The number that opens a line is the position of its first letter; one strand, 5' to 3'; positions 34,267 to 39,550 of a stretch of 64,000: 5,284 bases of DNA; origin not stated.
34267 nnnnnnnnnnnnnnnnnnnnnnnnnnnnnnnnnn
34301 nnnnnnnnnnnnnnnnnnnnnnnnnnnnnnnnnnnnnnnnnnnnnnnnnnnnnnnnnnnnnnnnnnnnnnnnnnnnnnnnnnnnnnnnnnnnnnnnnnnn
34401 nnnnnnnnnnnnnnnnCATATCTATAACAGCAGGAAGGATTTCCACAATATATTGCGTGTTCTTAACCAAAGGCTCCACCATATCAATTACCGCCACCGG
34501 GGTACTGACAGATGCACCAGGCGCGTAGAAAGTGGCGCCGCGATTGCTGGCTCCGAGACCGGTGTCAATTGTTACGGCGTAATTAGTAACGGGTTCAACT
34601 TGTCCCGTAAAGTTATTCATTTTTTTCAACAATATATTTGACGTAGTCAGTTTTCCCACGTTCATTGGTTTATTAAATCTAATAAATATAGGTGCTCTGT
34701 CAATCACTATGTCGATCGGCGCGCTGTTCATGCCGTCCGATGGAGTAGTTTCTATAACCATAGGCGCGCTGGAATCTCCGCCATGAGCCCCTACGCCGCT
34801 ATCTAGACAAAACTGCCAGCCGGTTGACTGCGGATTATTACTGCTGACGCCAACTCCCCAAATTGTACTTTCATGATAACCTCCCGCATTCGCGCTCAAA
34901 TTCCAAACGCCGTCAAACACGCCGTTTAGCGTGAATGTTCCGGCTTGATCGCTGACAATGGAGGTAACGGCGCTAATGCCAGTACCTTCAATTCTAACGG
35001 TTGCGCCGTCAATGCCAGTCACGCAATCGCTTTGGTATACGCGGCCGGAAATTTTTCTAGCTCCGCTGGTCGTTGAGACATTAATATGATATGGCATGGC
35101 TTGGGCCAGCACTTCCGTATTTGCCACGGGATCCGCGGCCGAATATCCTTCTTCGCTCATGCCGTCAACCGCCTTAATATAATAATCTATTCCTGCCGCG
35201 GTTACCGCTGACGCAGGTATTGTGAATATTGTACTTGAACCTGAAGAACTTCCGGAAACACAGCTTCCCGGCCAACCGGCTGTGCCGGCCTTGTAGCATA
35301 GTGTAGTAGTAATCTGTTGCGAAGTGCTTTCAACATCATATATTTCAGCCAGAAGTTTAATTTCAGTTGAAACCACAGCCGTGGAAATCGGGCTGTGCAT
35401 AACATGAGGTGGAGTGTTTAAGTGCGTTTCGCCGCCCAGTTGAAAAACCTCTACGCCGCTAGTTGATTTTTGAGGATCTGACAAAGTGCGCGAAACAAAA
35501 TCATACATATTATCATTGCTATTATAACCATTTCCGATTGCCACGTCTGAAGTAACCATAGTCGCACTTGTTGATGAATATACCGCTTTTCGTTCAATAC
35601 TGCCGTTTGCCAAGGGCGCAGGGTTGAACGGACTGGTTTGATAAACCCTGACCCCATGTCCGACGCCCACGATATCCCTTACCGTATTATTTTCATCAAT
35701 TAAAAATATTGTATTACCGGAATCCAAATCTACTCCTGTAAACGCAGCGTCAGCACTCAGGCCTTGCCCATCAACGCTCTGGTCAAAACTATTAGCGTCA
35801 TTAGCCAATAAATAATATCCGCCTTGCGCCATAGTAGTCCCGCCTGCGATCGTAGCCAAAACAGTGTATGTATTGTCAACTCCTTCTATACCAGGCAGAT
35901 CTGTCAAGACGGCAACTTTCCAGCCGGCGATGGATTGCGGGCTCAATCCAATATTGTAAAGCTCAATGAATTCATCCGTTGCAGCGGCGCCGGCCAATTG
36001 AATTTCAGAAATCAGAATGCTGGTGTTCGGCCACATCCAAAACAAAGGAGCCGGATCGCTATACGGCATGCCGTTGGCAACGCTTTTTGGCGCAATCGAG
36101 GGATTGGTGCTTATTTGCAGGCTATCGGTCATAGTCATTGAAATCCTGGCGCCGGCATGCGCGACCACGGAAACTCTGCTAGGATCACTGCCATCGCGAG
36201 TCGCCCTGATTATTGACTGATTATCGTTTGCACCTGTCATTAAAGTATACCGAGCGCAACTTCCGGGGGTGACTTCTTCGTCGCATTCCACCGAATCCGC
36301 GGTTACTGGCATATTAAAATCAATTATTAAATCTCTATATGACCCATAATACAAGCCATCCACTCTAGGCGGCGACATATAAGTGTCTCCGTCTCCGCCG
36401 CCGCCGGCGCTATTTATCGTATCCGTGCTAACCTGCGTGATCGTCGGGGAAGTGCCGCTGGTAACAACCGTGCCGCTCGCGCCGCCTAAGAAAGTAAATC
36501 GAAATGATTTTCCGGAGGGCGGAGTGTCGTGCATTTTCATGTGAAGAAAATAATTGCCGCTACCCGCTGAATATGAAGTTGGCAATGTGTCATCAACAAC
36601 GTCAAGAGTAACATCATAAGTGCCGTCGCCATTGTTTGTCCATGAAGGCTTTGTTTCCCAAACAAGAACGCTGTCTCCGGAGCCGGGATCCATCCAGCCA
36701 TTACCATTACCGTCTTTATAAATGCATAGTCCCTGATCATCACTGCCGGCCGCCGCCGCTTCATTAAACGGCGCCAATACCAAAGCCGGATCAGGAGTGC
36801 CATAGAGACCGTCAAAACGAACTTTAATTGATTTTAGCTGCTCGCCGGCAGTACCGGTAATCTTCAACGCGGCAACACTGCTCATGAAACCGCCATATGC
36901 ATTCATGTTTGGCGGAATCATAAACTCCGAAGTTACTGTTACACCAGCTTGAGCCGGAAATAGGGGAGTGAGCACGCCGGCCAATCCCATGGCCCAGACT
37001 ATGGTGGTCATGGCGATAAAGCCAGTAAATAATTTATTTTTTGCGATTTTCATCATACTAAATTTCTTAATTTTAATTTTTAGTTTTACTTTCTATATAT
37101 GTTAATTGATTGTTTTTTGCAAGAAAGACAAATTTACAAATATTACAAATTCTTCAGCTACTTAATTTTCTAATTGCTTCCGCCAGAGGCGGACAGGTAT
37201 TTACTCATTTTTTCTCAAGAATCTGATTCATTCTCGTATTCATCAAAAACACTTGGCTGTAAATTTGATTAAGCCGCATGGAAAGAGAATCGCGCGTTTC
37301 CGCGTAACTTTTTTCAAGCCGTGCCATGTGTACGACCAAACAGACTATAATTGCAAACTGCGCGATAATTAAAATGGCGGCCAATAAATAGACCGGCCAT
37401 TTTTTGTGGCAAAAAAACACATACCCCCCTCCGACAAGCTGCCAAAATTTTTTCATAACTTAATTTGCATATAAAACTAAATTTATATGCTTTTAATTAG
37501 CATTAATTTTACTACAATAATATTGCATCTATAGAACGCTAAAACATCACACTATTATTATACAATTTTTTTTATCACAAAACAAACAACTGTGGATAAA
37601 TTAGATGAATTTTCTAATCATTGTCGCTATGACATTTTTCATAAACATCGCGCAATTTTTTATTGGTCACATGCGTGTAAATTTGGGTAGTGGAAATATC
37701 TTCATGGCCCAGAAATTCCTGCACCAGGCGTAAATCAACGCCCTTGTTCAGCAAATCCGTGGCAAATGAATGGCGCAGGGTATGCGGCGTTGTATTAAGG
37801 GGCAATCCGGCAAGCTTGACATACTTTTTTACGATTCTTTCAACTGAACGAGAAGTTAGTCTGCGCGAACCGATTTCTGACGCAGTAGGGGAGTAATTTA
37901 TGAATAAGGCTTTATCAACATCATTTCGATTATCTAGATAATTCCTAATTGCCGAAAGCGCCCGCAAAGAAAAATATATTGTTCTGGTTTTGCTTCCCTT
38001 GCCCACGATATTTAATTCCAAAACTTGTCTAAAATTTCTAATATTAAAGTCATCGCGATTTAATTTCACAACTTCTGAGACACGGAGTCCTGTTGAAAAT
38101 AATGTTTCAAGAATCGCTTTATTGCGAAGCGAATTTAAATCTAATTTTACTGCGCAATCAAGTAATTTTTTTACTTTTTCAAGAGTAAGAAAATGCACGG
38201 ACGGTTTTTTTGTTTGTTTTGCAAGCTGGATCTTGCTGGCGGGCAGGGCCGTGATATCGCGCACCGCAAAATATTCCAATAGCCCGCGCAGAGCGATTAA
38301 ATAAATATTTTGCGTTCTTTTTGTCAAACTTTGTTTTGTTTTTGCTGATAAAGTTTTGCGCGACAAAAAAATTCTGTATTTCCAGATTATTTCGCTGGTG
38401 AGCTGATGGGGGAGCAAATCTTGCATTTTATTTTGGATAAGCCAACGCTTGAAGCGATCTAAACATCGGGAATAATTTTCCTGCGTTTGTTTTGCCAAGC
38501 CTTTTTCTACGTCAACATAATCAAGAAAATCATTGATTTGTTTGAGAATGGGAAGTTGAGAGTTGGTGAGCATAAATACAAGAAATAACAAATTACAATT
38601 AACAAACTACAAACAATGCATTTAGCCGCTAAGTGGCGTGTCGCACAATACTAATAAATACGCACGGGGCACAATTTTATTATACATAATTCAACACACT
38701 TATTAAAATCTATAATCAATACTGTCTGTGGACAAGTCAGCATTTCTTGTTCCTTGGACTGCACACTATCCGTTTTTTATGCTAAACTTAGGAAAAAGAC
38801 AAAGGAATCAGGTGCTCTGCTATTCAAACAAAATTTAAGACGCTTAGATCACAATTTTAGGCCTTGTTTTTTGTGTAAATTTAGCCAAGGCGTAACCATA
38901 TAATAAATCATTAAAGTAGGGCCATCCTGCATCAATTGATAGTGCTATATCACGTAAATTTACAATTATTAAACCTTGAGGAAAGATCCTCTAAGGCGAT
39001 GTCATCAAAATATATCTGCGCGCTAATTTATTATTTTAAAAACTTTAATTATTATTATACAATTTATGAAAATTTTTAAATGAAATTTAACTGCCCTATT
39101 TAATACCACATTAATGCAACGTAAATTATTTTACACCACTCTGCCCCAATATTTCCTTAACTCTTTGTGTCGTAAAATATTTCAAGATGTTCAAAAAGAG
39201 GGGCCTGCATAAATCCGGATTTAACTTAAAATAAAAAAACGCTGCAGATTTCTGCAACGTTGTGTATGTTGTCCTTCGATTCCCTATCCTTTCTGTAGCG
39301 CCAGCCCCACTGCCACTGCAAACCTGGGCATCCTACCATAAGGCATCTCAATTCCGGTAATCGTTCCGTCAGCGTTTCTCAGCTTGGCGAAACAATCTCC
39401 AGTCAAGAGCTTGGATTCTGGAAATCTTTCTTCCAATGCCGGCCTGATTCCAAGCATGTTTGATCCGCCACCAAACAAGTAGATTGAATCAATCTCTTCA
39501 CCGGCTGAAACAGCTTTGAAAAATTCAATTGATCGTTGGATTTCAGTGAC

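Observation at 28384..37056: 2890-aa surface protein with Met/Gly/Pro low-complexity blocks, a poly-Thr linker and duplicated C-terminal putative anchoring modules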

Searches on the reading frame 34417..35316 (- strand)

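Call 86: search_protein_families(library=pfam, proteins=[window:34417-35316:-], max_evalue=0.01)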
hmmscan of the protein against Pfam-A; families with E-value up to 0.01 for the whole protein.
window:34417-35316:- (300 aa): 3 families
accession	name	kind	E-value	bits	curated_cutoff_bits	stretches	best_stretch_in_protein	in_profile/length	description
PF13620.12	CarboxypepD_reg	-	5.9e-08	33.4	32.3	1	89-162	2-74/82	Carboxypeptidase regulatory-like domain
PF13715.12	CarbopepD_reg_2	-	6.3e-06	26.6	32.2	1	89-151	1-59/88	CarboxypepD_reg-like domain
PF13205.12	Big_5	-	0.00013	23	23.6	1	181-299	1-89/105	Bacterial Ig-like domain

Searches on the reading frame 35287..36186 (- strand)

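Call 86: search_protein_families(library=pfam, proteins=[window:35287-36186:-], max_evalue=0.01)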
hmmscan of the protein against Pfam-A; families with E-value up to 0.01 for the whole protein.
window:35287-36186:- (300 aa): 1 family
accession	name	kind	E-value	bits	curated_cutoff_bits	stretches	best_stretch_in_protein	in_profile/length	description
PF00932.25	LTD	-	2.8e-12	47.4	34.3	1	54-176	5-108/109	Lamin Tail Domain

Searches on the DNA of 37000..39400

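Call 93: search_rna_families(source=window, start=37000, end=39400, threshold=evalue, max_evalue=1)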
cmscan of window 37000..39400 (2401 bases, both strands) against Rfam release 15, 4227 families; matches with E-value up to 1: 0.
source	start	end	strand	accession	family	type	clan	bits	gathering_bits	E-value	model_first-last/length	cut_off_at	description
